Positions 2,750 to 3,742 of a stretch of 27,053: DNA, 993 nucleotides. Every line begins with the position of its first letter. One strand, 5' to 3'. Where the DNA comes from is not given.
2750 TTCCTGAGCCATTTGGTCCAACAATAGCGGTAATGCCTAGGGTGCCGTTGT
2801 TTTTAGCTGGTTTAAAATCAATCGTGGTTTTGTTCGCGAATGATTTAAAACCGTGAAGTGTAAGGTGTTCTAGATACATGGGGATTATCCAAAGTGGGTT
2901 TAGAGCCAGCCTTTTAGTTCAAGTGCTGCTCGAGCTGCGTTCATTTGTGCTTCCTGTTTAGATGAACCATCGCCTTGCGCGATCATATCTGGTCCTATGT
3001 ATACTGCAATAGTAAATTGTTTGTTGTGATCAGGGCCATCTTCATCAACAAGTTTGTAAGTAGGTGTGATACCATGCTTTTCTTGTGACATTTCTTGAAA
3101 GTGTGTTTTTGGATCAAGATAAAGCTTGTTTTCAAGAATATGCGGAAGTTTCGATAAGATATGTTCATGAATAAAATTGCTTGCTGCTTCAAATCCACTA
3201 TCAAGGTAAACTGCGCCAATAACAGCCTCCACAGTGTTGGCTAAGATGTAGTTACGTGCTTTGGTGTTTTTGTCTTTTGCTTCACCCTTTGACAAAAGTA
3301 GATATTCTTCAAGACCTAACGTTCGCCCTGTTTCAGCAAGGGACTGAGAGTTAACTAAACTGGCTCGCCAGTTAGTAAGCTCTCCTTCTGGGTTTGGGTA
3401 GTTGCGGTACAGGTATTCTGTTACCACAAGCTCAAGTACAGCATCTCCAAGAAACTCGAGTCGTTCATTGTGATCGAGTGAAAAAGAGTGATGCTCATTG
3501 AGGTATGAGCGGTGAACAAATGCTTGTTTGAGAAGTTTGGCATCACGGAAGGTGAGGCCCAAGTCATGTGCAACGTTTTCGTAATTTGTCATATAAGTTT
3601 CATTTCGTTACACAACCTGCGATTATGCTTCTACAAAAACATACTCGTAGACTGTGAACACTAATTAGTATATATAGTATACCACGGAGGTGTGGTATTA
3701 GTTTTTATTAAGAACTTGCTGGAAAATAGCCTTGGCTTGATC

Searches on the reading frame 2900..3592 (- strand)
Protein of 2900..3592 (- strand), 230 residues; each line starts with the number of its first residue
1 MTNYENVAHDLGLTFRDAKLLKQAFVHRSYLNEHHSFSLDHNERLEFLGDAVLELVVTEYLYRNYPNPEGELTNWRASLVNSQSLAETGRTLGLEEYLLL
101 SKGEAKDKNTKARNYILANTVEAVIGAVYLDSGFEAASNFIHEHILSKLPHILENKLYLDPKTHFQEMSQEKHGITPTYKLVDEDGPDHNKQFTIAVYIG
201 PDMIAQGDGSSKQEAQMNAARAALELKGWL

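Call 3: search_protein_families(library=pfam, proteins=[window:2900-3592:-], max_evalue=0.01)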
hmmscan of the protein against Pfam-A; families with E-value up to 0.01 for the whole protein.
window:2900-3592:- (230 aa): 5 families
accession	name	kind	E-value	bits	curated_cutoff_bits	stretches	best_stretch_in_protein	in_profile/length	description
PF14622.11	Ribonucleas_3_3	-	1.1e-42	145.7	35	1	17-149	1-128/128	Ribonuclease-III-like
PF00636.31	Ribonuclease_3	-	2e-27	96.3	27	1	43-133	1-102/102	Ribonuclease III domain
PF00035.32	dsrm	-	2.4e-15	57.3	23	1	161-225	1-64/66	Double-stranded RNA binding motif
PF22935.1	RM44_endonuclase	-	3.2e-09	37.4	27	1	11-127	13-138/139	Large ribosomal subunit protein mL44, endonuclease domain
PF24995.1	DSRM_2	-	0.0023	18.8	27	1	161-226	9-76/79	dsRNA binding domain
